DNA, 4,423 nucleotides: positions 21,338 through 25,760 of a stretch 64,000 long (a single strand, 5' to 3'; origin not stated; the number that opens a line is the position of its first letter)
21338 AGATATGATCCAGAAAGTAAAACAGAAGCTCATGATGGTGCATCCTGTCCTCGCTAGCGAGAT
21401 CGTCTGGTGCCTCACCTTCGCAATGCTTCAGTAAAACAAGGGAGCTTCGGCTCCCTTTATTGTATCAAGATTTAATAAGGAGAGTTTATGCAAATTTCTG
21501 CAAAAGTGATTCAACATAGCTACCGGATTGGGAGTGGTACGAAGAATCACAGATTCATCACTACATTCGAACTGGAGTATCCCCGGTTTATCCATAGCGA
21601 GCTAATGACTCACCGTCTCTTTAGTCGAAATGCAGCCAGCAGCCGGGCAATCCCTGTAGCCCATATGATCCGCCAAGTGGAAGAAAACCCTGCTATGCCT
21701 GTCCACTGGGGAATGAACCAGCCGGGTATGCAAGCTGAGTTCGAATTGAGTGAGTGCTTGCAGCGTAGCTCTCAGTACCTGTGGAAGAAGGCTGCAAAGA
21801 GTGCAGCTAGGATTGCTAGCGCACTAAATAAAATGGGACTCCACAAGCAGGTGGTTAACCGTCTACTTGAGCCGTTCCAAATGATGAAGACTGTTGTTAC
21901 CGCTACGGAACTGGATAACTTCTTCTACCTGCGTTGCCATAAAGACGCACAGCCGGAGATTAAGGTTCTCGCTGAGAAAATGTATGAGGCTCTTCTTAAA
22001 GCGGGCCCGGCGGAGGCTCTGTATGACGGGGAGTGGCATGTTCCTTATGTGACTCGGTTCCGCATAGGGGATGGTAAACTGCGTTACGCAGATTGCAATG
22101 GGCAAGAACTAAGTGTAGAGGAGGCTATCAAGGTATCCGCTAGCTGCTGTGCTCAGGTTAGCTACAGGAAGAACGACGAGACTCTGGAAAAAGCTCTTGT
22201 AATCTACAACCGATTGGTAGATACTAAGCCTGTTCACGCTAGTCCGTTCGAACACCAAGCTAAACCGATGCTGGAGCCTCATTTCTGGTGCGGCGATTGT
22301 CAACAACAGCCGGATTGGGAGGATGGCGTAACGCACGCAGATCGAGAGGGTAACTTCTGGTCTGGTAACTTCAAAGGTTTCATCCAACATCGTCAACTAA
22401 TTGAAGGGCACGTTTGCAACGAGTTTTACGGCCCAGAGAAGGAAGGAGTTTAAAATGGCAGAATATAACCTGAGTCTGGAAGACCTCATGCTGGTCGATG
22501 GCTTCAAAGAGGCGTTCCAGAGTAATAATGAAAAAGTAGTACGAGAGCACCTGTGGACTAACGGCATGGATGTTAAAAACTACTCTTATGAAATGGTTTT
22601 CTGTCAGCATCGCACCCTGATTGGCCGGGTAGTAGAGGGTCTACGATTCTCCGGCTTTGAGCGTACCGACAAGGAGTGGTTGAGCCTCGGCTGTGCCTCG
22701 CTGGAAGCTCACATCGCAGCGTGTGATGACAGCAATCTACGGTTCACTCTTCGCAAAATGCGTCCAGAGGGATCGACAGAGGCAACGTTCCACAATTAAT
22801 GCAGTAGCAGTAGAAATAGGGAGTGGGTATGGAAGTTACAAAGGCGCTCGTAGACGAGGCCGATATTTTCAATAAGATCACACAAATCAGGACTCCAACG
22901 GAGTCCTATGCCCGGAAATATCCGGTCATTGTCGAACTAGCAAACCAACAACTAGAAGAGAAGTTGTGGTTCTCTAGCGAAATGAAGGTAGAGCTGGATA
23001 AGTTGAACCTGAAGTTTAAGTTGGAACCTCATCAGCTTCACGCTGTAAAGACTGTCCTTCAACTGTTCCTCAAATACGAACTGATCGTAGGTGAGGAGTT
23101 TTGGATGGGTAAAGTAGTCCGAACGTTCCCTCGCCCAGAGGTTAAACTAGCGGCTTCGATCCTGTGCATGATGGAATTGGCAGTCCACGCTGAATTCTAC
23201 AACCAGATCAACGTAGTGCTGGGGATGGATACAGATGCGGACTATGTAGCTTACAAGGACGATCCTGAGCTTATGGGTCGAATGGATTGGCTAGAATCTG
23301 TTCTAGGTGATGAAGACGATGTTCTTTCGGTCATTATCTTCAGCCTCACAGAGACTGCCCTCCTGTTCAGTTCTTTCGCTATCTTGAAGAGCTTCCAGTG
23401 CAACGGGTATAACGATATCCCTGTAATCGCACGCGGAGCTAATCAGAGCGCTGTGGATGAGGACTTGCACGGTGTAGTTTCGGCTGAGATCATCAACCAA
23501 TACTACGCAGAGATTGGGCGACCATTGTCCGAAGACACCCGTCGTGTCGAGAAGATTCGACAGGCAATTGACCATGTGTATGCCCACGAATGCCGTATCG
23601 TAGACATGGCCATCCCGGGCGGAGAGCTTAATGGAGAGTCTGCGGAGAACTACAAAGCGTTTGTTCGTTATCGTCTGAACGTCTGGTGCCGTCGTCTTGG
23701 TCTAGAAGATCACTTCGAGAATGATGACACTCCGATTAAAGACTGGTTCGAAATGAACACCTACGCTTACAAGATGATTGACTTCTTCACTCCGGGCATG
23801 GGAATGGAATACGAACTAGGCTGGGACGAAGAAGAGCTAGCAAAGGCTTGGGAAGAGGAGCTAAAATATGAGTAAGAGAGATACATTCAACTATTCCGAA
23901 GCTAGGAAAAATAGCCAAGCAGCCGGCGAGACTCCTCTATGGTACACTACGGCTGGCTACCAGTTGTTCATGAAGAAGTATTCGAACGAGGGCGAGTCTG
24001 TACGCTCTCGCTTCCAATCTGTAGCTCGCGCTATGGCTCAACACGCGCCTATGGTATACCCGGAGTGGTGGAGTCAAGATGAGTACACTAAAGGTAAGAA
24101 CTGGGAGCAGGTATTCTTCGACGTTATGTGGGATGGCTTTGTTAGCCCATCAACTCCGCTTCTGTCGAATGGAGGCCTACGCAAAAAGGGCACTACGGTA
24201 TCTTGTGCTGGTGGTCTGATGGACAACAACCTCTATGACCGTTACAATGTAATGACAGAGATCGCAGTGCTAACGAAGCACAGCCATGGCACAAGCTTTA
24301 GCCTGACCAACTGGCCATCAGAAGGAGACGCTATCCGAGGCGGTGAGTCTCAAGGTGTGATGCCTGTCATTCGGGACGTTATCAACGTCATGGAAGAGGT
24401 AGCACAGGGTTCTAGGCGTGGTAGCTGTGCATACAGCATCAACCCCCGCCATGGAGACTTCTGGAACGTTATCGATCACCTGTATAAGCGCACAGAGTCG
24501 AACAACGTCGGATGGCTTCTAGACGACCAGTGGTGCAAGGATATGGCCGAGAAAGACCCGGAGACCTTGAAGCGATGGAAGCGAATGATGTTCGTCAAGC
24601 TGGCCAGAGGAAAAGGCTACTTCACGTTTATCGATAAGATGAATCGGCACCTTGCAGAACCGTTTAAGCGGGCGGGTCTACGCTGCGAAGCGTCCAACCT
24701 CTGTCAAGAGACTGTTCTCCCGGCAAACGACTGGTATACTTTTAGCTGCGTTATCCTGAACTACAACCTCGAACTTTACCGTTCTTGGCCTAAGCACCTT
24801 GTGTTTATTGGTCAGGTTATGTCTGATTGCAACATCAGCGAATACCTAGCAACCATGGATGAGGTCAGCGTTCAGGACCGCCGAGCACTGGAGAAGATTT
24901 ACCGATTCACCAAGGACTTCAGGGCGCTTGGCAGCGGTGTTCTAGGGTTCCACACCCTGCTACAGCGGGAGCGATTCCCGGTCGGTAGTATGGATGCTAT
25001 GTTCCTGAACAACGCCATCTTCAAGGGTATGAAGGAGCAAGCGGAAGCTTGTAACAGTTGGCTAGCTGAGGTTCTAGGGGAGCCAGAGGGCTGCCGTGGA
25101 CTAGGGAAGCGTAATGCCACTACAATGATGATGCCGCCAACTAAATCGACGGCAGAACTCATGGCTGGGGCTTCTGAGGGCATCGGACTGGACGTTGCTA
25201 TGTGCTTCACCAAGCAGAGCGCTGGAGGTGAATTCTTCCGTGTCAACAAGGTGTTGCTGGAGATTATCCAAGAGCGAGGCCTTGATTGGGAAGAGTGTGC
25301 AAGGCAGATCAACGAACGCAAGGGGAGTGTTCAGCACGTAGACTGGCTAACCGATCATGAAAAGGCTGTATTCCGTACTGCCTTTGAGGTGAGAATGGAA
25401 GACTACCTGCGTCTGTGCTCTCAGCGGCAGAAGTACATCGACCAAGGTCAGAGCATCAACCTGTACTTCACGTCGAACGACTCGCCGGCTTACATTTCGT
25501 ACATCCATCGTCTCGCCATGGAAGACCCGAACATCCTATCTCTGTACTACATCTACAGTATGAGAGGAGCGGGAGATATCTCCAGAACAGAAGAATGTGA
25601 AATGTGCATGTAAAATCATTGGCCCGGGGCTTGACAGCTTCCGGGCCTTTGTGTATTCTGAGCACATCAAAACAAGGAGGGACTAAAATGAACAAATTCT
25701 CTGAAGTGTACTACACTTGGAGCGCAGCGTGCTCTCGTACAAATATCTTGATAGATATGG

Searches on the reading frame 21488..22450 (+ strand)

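Call 71: search_protein_families(library=phrogs, proteins=[window:21488-22450:+], max_evalue=0.00001)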
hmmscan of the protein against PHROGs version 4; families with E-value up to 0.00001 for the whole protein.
window:21488-22450:+ (321 aa): 1 family
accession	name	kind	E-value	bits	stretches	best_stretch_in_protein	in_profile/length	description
phrog_85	-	DNA, RNA and nucleotide metabolism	3.1e-126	424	1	1-318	408-712/866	thymidylate synthase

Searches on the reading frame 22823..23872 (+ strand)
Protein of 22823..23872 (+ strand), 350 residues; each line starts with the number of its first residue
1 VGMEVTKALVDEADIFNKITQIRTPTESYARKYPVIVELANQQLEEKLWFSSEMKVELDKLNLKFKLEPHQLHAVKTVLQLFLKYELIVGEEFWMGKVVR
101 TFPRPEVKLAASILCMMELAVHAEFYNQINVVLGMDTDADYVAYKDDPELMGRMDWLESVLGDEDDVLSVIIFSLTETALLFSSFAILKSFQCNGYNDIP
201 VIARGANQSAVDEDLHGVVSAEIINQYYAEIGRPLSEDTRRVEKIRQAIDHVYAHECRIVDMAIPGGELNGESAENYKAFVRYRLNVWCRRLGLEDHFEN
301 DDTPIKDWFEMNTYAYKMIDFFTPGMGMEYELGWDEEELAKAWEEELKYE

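Call 71: search_protein_families(library=phrogs, proteins=[window:22823-23872:+], max_evalue=0.00001)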
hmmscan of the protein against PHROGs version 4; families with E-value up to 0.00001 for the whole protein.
window:22823-23872:+ (350 aa): 2 families
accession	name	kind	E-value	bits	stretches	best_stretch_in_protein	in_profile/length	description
phrog_86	-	DNA, RNA and nucleotide metabolism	3.8e-82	277.6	1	3-349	44-404/504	ribonucleoside diphosphate reductase small subunit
phrog_30939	-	DNA, RNA and nucleotide metabolism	5.2e-47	161.3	1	24-322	12-312/977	ribonucleotide reductase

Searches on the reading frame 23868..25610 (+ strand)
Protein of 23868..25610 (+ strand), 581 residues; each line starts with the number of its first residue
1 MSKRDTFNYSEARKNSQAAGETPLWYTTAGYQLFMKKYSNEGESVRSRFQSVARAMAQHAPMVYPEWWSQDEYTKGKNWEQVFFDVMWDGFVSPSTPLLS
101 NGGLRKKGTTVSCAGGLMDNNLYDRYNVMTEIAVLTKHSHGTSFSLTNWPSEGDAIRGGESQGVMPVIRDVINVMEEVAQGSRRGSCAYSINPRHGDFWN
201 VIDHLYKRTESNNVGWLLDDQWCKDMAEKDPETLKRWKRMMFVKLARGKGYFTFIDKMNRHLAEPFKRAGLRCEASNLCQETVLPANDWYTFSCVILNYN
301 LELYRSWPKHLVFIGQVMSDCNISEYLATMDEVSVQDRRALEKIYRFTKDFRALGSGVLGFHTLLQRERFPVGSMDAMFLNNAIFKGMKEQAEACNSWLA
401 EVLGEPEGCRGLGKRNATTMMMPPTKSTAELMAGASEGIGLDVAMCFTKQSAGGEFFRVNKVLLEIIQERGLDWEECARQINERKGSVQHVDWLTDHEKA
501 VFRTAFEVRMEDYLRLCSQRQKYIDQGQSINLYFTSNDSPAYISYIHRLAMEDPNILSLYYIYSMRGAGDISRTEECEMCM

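Call 71: search_protein_families(library=phrogs, proteins=[window:23868-25610:+], max_evalue=0.00001)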
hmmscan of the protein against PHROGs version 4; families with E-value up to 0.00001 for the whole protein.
window:23868-25610:+ (581 aa): 7 families
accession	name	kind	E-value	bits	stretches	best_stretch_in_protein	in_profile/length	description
phrog_84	-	DNA, RNA and nucleotide metabolism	2.3e-131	440.7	1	25-580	197-794/975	ribonucleoside-diphosphate reductase large subunit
phrog_30939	-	DNA, RNA and nucleotide metabolism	1.5e-126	424.6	1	8-581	396-977/977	ribonucleotide reductase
phrog_12229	-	DNA, RNA and nucleotide metabolism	1.6e-56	192.9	1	21-280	2-277/577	ribonucleotide reductase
phrog_3844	-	moron, auxiliary metabolic gene and host takeover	1.7e-45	156.8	2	409-580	307-449/451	NrdA-like aerobic NDP reductase large subunit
phrog_29665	-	unknown function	1.7e-17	64.8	1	284-423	2-149/150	-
phrog_3987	-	DNA, RNA and nucleotide metabolism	1.2e-16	61.4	1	68-204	178-316/467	ribonucleotide reductase large subunit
phrog_33412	-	unknown function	1.7e-15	58.1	1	459-567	17-125/140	-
